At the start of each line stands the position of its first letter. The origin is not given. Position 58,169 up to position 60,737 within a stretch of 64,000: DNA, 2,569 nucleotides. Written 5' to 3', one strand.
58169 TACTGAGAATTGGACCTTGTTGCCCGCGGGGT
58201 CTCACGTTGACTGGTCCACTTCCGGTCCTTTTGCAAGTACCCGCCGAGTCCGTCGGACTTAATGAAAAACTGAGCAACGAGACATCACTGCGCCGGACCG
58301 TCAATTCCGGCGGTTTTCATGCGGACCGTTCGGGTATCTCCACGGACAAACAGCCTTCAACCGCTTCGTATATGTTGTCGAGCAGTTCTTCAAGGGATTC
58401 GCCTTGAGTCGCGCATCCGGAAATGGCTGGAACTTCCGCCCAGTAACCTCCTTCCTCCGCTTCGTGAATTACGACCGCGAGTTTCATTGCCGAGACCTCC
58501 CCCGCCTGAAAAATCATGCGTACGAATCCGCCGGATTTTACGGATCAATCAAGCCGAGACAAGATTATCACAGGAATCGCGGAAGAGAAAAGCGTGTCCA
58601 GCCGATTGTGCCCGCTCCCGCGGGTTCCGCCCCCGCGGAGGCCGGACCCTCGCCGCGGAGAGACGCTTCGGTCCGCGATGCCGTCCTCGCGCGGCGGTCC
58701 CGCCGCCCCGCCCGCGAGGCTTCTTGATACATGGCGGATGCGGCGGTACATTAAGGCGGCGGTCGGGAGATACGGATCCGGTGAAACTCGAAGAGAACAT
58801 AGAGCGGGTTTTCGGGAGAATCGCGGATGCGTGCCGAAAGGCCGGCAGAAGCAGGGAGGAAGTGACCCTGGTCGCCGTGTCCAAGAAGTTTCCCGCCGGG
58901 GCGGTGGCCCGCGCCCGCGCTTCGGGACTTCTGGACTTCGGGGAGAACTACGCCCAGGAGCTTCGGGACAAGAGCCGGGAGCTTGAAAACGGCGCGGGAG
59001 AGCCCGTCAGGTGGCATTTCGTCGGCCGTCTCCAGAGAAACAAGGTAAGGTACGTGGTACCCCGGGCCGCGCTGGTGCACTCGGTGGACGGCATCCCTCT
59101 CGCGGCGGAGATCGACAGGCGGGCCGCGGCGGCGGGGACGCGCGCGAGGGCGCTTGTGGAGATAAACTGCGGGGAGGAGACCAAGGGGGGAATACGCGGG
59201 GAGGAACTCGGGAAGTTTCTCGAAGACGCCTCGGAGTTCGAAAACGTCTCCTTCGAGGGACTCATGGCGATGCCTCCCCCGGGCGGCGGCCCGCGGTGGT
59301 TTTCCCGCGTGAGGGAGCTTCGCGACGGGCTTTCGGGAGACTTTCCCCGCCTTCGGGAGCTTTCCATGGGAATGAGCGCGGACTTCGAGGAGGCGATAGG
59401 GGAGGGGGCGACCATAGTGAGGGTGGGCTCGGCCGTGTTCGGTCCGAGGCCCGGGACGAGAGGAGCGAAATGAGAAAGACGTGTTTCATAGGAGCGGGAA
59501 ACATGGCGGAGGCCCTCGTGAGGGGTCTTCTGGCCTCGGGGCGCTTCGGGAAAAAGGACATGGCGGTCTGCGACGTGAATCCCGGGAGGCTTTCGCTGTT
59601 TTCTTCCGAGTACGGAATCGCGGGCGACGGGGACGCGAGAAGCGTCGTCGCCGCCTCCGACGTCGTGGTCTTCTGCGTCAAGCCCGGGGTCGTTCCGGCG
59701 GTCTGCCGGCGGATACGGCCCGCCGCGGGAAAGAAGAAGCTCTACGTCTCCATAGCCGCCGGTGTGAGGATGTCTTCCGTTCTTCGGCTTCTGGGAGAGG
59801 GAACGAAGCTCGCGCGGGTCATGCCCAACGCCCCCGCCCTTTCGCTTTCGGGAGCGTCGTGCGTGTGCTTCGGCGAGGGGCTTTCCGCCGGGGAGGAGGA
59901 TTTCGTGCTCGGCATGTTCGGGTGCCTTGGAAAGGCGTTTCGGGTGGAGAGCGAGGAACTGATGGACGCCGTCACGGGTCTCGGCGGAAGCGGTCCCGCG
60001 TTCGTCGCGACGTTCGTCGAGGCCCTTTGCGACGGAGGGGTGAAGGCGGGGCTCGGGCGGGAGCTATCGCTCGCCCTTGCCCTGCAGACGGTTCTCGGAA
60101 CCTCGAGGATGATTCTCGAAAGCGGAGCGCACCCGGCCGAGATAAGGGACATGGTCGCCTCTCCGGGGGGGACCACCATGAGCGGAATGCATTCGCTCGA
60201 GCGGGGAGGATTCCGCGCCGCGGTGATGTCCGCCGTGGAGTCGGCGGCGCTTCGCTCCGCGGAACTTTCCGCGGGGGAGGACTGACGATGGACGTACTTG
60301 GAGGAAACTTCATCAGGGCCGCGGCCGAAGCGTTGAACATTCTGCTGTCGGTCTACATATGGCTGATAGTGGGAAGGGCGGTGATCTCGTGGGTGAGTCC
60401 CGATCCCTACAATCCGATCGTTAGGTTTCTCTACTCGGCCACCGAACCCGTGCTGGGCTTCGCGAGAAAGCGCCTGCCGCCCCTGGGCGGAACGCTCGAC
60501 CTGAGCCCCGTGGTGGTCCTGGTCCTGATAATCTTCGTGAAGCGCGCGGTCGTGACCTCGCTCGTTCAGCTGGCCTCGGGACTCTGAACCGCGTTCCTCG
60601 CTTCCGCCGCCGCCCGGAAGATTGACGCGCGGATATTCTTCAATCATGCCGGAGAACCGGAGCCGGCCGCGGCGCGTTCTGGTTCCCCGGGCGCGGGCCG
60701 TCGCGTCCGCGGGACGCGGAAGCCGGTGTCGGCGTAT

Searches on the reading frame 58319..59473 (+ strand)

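Call 28: search_protein_families(library=pfam, proteins=[window:58319-59473:+], max_evalue=0.001)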
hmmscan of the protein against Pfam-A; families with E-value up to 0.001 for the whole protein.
window:58319-59473:+ (384 aa): 1 family
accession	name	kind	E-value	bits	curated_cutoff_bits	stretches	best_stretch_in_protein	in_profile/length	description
PF01168.26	Ala_racemase_N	-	2.5e-14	53.9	24.1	1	180-378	19-220/220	Alanine racemase, N-terminal domain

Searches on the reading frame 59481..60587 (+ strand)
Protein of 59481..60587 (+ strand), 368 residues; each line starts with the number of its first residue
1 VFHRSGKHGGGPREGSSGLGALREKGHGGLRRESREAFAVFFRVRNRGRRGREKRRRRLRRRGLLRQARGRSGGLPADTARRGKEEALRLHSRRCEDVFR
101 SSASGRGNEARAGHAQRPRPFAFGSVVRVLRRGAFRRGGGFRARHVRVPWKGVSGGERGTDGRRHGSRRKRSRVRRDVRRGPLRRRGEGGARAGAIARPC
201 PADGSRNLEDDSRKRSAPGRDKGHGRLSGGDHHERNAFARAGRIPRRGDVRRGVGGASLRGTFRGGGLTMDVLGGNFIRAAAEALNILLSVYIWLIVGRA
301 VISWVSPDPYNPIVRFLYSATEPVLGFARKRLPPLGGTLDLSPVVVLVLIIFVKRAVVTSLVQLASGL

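Call 28: search_protein_families(library=pfam, proteins=[window:59481-60587:+], max_evalue=0.001)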
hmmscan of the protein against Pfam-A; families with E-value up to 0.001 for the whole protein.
window:59481-60587:+ (368 aa): 1 family
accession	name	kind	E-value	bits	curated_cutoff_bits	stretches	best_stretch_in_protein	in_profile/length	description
PF02325.22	YGGT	-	5.3e-20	72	27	1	287-355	2-68/70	YGGT family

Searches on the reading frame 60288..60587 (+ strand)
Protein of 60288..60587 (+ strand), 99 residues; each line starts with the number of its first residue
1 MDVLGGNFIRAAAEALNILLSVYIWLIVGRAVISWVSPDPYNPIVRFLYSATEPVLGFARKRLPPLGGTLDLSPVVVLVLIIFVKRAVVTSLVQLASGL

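Call 53: find_encoding_contigs(protein=window:60288-60587:+, flank=10000, max_places=6)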
Protein window:60288-60587:+ (99 aa): no gene with exactly this product is on record in the collection.
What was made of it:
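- Tried and rejected: An exact look-up of YGGT was not on record (call 53).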

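Call 54: list_cluster_members(proteins=[window:60288-60587:+, window:55172-56428:-, window:47598-48887:-, window:45108-46037:+, window:32173-34800:+, window:18315-20096:+, window:5726-7576:-, window:21498-22499:+, window:37285-38229:+, window:14604-15809:-])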
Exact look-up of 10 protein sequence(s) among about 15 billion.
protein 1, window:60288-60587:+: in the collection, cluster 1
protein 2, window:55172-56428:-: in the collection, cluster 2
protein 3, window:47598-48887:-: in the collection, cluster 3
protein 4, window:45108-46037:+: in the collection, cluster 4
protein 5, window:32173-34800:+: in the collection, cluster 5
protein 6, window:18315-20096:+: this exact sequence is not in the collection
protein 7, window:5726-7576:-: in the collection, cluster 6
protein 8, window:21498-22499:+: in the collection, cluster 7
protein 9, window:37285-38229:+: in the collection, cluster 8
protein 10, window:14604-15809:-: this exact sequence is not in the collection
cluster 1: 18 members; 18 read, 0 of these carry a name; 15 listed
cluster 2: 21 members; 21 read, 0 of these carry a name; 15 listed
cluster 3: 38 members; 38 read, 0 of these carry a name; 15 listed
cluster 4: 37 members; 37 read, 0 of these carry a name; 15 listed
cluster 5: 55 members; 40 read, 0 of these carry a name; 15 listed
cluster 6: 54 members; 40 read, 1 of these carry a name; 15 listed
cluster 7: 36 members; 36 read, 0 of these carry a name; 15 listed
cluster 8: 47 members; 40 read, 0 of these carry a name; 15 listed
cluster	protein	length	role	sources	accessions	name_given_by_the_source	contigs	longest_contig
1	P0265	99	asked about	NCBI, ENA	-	-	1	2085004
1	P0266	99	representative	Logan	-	-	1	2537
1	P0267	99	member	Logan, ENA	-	-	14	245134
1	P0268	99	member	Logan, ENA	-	-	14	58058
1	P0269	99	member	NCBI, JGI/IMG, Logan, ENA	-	-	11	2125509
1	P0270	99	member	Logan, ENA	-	-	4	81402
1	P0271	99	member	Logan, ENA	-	-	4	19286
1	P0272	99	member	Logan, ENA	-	-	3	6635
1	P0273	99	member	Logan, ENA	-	-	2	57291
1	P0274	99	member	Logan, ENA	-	-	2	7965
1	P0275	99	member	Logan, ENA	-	-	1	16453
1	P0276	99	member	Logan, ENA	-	-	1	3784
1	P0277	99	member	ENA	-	-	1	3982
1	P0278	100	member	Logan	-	-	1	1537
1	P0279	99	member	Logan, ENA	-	-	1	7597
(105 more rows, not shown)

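Call 58: find_related_loci(query=window:60288-60584:+, collection=genome_contigs, flank=10000)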
Query window:60288-60584:+ (99 aa) in genome_contigs; peptide patterns used: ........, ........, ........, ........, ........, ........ (x = any residue, [..] = any of these).
599 stretches matched a pattern (row limit reached: there are more); 406 encode a relative of the query (tblastn E <= 1e-3); the best 80 are kept; 80 distinct loci.
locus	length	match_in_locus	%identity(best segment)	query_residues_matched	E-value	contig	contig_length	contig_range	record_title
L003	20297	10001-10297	77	1-99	2e-49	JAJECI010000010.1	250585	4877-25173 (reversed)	MAG: Candidatus Dadabacteria bacterium isolate jk18xAbins.11 k141_691944, whole genome shotgun sequence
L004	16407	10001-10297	77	1-99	3e-49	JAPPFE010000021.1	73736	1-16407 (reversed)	MAG: Candidatus Dadabacteria bacterium isolate RHO1_bin_23 NODE_821_length_73736_cov_44.700588, whole genome shotgun seq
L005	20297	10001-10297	77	1-99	7e-49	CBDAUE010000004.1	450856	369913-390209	MAG: Thermodesulfobacteriota bacterium isolate 3b7ad66a-591f-4caa-977a-c8e0f9f69ad4 genome assembly, contig: contig_4, w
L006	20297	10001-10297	78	1-99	5e-49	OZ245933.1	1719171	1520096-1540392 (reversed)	MAG: Thermodesulfobacteriota bacterium isolate 263b4f05-1b2c-42db-935d-865eb6a8296e genome assembly, chromosome: 1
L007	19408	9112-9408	76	1-99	5e-49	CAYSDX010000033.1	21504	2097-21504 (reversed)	MAG TPA_asm: uncultured Spirochaetia bacterium isolate SRP338948_co1_69 genome assembly, contig: k141_527073, whole geno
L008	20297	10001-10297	76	1-99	6e-49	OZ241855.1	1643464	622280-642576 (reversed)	MAG: Thermodesulfobacteriota bacterium isolate bf97cff6-840b-426a-aed0-598d6d542999 genome assembly, chromosome: 1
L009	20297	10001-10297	75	1-99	8e-49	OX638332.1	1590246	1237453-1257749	MAG: Candidatus Dadabacteria bacterium isolate 28c7ac20-cd97-4a81-9be0-f5b43b5a8d2b genome assembly, chromosome: 1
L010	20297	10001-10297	76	1-99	1e-48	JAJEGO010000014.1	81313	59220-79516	MAG: Candidatus Dadabacteria bacterium isolate p16x57bins.17 k141_540969, whole genome shotgun sequence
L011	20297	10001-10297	76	1-99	9e-49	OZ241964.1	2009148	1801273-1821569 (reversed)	MAG: Thermodesulfobacteriota bacterium isolate f5ee5f3d-b5e6-4f91-bea9-ad3977f1f42d genome assembly, chromosome: 1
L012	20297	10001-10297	75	1-99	3e-48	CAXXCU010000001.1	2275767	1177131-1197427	MAG: Thermodesulfobacteriota bacterium isolate 4efedf9e-3e77-46ca-ab62-2aefeacd466c genome assembly, contig: contig_1, w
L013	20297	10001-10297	74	1-99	2e-48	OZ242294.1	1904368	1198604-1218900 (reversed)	MAG: Thermodesulfobacteriota bacterium isolate dbd6f23f-7201-4405-b442-69d0362d048f genome assembly, chromosome: 1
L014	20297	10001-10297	75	1-99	6e-48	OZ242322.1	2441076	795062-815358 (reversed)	MAG: Thermodesulfobacteriota bacterium isolate 3e42ac3d-59cd-46c6-8b9e-c6275ce6f8c4 genome assembly, chromosome: 1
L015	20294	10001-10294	69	1-99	5e-42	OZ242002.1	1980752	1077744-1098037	MAG: Thermodesulfobacteriota bacterium isolate e7122dd4-f3e6-4f07-b2bf-3ec12583613f genome assembly, chromosome: 1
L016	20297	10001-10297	59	1-99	3e-35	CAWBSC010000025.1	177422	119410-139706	MAG: uncultured delta proteobacterium isolate MFD01872.bin.2.29 genome assembly, contig: contig_86411, whole genome shot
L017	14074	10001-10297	59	1-99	2e-34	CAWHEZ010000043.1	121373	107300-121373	MAG: uncultured delta proteobacterium isolate MFD00905.bin.2.117 genome assembly, contig: contig_74288, whole genome sho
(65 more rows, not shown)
